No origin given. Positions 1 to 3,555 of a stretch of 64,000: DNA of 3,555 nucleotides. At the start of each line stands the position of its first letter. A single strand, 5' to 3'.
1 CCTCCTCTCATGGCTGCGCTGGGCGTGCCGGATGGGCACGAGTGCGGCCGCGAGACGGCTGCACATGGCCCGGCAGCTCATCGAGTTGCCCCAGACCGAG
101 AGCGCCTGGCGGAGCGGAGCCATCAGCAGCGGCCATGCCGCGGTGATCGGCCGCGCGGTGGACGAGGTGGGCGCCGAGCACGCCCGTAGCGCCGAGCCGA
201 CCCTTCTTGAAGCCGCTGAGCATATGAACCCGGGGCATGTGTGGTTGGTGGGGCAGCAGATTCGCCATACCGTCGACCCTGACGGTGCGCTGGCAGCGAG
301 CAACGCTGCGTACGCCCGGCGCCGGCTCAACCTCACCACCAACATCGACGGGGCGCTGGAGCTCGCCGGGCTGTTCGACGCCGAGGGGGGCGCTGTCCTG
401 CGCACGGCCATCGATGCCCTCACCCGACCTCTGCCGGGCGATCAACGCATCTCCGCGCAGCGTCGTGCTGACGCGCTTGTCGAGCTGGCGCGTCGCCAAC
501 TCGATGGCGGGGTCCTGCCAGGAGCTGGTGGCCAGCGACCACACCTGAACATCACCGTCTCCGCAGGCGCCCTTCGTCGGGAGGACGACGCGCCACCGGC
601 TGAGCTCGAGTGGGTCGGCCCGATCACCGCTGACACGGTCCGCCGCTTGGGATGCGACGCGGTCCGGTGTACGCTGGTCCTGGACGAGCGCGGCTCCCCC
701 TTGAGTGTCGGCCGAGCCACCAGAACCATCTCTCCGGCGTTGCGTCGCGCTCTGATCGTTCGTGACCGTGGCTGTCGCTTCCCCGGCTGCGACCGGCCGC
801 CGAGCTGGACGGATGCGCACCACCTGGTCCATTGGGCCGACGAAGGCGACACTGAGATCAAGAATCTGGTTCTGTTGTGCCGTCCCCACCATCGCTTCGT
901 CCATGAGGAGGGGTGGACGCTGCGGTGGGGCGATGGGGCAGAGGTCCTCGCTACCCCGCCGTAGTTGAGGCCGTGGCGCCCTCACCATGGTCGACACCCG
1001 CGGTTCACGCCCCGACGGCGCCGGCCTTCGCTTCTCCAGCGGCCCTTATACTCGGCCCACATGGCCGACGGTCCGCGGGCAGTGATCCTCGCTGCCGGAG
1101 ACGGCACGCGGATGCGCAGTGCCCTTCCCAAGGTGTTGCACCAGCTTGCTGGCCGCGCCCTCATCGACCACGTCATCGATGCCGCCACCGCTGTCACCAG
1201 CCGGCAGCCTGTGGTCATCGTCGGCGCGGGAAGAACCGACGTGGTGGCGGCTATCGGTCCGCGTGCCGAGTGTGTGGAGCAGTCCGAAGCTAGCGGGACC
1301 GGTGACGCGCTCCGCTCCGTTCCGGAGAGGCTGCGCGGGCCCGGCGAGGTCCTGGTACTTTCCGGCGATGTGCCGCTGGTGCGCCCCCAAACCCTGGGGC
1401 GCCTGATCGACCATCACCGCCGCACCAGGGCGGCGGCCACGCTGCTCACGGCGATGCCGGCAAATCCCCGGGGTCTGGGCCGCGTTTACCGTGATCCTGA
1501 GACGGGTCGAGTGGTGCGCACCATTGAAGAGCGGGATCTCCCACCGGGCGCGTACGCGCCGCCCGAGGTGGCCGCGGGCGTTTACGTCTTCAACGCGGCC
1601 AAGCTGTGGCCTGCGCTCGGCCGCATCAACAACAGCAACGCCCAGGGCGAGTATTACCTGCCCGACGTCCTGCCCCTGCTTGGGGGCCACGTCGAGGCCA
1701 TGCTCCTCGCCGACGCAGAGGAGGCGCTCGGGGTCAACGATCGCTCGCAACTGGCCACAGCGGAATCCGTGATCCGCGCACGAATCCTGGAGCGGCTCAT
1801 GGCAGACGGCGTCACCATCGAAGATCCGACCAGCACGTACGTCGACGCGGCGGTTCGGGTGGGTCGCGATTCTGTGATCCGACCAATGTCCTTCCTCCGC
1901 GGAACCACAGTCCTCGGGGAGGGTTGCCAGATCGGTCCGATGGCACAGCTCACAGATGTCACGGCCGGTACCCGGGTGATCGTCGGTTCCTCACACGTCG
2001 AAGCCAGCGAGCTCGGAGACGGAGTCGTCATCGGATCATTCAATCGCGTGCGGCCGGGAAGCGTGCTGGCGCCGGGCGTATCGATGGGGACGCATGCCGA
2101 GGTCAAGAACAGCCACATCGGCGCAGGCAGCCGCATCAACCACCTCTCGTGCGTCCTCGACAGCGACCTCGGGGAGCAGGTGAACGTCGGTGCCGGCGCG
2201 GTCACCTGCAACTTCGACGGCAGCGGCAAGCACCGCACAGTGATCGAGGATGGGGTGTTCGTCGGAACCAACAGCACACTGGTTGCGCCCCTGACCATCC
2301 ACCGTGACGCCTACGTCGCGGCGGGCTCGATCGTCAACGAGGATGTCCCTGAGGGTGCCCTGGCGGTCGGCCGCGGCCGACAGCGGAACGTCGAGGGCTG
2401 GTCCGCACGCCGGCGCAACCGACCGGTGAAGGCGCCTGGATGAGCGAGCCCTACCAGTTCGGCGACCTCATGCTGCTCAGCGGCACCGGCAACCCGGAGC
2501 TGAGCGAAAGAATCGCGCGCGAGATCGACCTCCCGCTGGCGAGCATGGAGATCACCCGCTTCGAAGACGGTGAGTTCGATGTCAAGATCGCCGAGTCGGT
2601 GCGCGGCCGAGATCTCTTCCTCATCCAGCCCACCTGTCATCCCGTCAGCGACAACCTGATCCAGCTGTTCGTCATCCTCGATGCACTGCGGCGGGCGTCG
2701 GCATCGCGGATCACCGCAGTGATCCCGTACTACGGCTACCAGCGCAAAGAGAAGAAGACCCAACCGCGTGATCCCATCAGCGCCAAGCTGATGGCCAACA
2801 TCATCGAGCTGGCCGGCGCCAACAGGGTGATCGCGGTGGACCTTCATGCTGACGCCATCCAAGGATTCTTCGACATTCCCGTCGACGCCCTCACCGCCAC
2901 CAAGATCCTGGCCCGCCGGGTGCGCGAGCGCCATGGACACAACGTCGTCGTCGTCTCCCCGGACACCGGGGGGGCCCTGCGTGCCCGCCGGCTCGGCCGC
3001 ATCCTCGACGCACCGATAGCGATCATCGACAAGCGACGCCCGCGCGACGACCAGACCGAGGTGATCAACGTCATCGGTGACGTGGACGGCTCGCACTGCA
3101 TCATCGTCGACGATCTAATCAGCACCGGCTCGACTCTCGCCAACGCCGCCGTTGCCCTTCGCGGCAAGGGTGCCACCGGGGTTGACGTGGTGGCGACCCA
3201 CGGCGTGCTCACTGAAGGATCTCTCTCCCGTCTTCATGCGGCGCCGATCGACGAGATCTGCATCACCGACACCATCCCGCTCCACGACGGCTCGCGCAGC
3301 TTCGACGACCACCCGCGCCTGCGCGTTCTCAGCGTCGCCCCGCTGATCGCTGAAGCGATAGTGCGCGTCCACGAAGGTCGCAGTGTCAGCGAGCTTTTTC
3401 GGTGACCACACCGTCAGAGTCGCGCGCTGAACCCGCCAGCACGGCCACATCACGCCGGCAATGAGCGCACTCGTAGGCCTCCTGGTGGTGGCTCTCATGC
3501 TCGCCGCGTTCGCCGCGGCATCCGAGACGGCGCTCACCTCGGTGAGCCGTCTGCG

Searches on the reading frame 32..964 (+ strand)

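Call 69: search_protein_families(library=pfam, proteins=[window:32-964:+], max_evalue=0.00001)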
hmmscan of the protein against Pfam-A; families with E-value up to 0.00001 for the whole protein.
window:32-964:+ (310 aa): 1 family
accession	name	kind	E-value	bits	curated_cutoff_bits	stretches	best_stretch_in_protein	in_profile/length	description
PF02720.22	DUF222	-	2.9e-35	122.5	24.4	1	3-245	51-306/306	Domain of unknown function (DUF222)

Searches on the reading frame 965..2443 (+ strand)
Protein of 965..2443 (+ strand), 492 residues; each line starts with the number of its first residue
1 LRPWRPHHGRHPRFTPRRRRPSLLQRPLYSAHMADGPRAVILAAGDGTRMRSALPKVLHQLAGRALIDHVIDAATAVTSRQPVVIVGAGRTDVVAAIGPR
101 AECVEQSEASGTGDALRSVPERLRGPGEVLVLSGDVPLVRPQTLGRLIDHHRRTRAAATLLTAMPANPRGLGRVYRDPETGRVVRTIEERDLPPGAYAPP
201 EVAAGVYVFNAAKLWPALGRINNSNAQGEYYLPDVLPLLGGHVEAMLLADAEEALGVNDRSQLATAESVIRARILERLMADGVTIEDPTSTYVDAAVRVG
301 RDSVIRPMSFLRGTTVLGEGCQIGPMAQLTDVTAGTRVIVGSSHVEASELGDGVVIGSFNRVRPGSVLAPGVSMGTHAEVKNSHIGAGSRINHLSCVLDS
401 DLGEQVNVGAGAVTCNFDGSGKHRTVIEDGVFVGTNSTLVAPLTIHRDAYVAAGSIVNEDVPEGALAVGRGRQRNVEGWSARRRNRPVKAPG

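Call 69: search_protein_families(library=pfam, proteins=[window:965-2443:+], max_evalue=0.00001)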
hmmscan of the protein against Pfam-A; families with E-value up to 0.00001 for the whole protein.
window:965-2443:+ (492 aa): 5 families
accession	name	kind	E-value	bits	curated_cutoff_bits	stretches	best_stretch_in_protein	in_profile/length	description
PF12804.13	NTP_transf_3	-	1.6e-19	71.1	27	1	39-161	1-121/160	MobA-like NTP transferase domain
PF00132.30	Hexapep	-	1.2e-16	60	27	0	425-458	2-35/36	Bacterial transferase hexapeptide (six repeats)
PF00483.29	NTP_transferase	-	1.7e-11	44.6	21.2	1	39-237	2-207/245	Nucleotidyl transferase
PF25084.1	LbH_EIF2B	-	4.6e-11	43.1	54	1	289-379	14-104/105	EIF2B subunit epsilon LbH domain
PF01128.25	IspD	-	4.8e-08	33.5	27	1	39-160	3-126/221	2-C-methyl-D-erythritol 4-phosphate cytidylyltransferase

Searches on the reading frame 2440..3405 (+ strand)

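Call 69: search_protein_families(library=pfam, proteins=[window:2440-3405:+], max_evalue=0.00001)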
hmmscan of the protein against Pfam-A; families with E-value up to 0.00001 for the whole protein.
window:2440-3405:+ (321 aa): 3 families
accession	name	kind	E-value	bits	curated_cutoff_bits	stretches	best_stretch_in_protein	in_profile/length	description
PF13793.12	Pribosyltran_N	-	9.5e-46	154.9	25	1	10-126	1-117/117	N-terminal domain of ribose phosphate pyrophosphokinase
PF14572.12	Pribosyl_synth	-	5.2e-24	85.7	27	1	208-321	74-184/184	Phosphoribosyl synthetase-associated domain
PF00156.33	Pribosyltran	-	6.6e-19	68.2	26.3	1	153-254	15-124/158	Phosphoribosyl transferase domain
